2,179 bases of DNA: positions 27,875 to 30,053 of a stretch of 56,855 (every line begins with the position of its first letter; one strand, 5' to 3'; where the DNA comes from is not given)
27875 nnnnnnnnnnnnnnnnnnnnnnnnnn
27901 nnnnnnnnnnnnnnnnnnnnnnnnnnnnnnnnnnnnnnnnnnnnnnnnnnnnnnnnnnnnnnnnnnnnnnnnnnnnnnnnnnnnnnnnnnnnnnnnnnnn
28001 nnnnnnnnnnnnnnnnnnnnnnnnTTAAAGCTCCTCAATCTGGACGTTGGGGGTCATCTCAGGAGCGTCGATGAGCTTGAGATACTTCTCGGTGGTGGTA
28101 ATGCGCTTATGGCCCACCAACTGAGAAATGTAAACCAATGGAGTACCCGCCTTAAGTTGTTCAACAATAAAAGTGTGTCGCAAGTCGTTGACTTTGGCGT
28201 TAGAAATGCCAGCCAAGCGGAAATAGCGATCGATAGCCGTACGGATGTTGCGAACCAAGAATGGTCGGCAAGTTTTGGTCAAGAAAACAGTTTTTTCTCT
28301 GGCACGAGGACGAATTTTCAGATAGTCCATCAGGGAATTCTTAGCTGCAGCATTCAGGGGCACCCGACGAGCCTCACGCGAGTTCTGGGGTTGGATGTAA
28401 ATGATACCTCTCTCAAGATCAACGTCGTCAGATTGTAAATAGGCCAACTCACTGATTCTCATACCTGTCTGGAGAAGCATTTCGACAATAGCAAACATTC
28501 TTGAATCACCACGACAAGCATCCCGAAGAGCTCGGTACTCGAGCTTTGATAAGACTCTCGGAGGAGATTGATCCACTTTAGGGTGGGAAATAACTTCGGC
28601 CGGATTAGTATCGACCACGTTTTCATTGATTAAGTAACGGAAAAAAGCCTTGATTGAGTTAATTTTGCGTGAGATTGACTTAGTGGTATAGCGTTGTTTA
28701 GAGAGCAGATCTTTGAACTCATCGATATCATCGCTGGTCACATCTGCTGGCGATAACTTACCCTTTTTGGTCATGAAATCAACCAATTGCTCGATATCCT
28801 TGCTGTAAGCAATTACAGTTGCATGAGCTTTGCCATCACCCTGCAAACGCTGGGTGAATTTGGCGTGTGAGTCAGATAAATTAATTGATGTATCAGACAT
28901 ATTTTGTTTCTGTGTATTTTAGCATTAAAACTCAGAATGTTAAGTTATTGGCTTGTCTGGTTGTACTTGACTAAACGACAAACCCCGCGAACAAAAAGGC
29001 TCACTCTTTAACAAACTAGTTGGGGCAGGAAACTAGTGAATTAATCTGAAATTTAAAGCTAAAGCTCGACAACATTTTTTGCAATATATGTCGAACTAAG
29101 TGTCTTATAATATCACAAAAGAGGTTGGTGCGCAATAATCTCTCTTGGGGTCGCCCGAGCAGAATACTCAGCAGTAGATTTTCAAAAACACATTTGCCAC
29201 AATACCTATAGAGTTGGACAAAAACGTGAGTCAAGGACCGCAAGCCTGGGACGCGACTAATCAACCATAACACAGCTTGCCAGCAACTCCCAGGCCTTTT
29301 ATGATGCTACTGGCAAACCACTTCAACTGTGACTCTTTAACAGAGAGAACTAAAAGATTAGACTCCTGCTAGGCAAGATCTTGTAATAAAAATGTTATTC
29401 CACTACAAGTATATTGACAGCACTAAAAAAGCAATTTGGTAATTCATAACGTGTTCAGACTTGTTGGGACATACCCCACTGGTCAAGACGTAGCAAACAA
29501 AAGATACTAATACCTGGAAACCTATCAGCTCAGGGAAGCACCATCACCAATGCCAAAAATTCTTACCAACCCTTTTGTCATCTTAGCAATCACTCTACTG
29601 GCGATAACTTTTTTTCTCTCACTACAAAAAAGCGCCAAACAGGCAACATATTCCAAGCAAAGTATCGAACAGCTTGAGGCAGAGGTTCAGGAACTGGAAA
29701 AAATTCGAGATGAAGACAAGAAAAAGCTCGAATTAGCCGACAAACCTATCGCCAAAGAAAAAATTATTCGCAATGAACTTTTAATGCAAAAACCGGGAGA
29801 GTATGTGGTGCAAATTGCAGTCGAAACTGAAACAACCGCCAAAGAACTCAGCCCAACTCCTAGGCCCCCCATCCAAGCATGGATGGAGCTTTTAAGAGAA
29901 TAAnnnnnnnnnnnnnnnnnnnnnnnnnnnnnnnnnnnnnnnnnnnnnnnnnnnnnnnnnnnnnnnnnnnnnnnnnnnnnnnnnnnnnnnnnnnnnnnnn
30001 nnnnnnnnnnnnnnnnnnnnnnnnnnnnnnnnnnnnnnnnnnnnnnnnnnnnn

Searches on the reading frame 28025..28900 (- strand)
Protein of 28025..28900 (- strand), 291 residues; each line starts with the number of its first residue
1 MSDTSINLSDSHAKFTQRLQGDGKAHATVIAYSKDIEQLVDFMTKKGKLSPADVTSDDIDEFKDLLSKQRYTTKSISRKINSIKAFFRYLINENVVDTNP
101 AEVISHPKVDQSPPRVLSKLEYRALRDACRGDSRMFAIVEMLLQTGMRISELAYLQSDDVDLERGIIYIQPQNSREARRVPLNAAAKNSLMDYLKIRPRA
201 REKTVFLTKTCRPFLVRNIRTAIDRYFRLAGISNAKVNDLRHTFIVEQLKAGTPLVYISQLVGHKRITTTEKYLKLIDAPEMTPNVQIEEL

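Call 8: search_protein_families(library=pfam, proteins=[window:28025-28900:-])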
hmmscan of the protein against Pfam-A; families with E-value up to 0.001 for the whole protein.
window:28025-28900:- (291 aa): 4 families
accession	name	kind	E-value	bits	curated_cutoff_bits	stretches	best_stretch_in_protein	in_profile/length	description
PF00589.27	Phage_integrase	-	2.9e-27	96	27.1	1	116-276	2-168/172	Phage integrase family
PF02899.23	Phage_int_SAM_1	-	7.3e-12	45.8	22.3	1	14-94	3-83/83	Phage integrase, N-terminal SAM-like domain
PF13495.12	Phage_int_SAM_4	-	6.4e-11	42.9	27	1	14-94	4-82/85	Phage integrase, N-terminal SAM-like domain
PF13102.12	Phage_int_SAM_5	-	4.2e-07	30.7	22.3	1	20-101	14-93/98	Phage integrase SAM-like domain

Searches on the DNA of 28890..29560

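Call 91: search_rna_families(source=window, start=28890, end=29560, threshold=evalue, max_evalue=1)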
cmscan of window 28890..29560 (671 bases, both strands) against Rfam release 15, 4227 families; matches with E-value up to 1: 0.
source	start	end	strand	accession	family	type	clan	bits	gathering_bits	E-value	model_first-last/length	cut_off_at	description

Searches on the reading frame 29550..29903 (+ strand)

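Call 8: search_protein_families(library=pfam, proteins=[window:29550-29903:+])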
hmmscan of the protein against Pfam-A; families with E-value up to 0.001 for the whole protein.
window:29550-29903:+ (117 aa): 1 family
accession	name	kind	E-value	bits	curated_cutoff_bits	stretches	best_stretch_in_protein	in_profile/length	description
PF04977.20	DivIC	-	9.1e-08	32.2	28.9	1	18-89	5-77/80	Septum formation initiator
